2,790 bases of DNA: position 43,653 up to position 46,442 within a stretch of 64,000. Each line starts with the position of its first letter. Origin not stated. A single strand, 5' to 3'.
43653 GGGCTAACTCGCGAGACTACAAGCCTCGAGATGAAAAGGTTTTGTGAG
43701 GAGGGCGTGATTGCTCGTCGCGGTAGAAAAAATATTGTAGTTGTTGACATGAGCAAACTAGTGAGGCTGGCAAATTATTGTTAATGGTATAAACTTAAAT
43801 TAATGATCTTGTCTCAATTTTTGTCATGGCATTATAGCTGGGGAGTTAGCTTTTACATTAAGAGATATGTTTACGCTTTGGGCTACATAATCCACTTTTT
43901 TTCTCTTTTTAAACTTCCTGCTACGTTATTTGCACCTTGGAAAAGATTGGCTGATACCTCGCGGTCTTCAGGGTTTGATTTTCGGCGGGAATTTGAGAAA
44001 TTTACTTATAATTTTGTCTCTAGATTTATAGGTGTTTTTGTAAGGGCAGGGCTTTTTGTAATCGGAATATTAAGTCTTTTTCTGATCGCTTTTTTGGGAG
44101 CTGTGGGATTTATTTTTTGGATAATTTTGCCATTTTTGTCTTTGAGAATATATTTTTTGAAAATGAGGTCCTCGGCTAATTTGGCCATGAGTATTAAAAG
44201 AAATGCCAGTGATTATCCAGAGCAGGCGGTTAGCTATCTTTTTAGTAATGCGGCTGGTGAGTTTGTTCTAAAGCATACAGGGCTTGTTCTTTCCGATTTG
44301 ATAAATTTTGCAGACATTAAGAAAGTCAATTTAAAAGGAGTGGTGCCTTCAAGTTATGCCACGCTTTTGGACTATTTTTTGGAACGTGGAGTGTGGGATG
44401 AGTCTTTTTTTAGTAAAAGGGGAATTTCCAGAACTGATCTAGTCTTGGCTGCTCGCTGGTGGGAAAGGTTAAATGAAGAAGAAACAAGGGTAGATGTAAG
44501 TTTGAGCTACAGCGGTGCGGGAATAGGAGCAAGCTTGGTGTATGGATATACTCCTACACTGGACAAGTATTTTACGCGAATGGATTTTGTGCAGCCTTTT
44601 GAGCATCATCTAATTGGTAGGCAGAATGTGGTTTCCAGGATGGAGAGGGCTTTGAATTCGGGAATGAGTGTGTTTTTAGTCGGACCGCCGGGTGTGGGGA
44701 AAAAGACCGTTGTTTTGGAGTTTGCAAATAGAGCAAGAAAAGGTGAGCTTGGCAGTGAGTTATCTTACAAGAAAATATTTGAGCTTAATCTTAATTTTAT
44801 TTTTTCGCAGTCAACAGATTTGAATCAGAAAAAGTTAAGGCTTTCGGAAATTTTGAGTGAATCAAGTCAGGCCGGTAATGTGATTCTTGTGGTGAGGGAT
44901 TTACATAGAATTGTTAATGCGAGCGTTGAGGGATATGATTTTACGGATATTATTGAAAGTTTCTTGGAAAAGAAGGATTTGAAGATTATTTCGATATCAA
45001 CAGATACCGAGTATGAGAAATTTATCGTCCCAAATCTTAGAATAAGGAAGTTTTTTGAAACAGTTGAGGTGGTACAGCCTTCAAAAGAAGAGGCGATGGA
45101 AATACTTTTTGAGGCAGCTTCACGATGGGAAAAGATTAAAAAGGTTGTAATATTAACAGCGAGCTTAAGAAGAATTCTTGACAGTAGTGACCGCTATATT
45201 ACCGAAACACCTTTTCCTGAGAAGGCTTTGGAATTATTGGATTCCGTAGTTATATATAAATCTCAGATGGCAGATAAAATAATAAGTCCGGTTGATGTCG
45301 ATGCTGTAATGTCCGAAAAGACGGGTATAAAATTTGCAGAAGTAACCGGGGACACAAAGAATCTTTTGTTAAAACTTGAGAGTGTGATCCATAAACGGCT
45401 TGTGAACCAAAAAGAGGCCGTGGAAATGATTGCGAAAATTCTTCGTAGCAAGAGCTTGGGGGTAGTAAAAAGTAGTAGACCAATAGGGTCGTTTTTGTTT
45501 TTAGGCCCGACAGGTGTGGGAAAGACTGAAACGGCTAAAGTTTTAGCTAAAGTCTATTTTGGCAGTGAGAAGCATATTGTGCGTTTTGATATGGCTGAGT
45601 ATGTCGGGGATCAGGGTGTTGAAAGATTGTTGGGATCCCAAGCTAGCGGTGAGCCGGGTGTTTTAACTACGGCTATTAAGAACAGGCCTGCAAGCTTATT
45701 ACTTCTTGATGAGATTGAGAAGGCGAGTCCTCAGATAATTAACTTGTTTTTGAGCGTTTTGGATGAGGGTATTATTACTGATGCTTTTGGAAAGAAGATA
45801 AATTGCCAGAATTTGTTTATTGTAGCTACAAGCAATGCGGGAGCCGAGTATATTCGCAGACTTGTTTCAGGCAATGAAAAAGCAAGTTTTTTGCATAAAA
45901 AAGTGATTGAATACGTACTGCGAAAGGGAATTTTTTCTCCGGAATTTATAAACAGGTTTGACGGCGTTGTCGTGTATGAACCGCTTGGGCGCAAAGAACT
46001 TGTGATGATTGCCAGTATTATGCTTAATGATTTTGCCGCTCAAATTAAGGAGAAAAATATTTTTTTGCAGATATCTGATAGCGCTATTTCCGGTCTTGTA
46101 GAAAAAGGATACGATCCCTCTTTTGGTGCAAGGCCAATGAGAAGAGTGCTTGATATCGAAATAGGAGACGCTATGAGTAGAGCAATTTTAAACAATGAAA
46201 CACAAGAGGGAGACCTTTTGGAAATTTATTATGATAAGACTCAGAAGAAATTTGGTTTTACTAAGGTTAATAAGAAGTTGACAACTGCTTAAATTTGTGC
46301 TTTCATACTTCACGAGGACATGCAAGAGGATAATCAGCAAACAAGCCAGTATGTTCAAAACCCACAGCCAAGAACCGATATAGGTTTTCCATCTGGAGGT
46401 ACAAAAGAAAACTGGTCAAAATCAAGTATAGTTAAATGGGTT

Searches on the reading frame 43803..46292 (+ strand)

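Call 93: search_protein_families(library=pfam, proteins=[window:43803-46292:+], max_evalue=0.001)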
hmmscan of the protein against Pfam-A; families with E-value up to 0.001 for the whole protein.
window:43803-46292:+ (829 aa): 14 families
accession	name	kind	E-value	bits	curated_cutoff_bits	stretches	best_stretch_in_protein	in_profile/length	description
PF07724.20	AAA_2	-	2.5e-40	138.7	27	1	559-720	1-164/166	AAA domain (Cdc48 subfamily)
PF10431.15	ClpB_D2-small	-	3.1e-20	72.4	21.9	1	728-806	1-79/81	C-terminal, D2-small domain, of ClpB protein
PF07728.20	AAA_5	-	3.5e-16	59.9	22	1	564-680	2-124/139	AAA domain (dynein-related subfamily)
PF00004.35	AAA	-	3.8e-15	56.9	21.2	2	565-679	2-110/131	ATPase family associated with various cellular activities (AAA)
PF20030.5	bpMoxR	-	5.8e-09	35.8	27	0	263-310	7-54/205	MoxR domain in the MoxR-vWA-beta-propeller ternary systems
PF17871.7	AAA_lid_9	-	8.3e-09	35.8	22.8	1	427-483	1-57/104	AAA lid domain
PF13191.12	AAA_16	-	9.5e-09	36.4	32.6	1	270-314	2-51/167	AAA ATPase domain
PF00158.32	Sigma54_activat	-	1.3e-07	31.8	20.2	1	563-678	24-142/168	Sigma-54 interaction domain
PF20720.3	nSTAND3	-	3.3e-05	24.1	27.2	0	277-313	7-43/155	Novel STAND NTPase 3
PF13401.12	AAA_22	-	8.2e-05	23.4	27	0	288-370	6-96/130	AAA domain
PF13238.12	AAA_18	-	0.00018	22.4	29.4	0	290-356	1-68/128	AAA domain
PF12775.13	AAA_7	-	0.00054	20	25.8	0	280-313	26-59/181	P-loop containing dynein motor region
PF00005.33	ABC_tran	-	0.00058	20.9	25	0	281-346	5-77/137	ABC transporter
PF01637.24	ATPase_2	-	0.00079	19.7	33.2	0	274-363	5-90/225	ATPase domain predominantly from Archaea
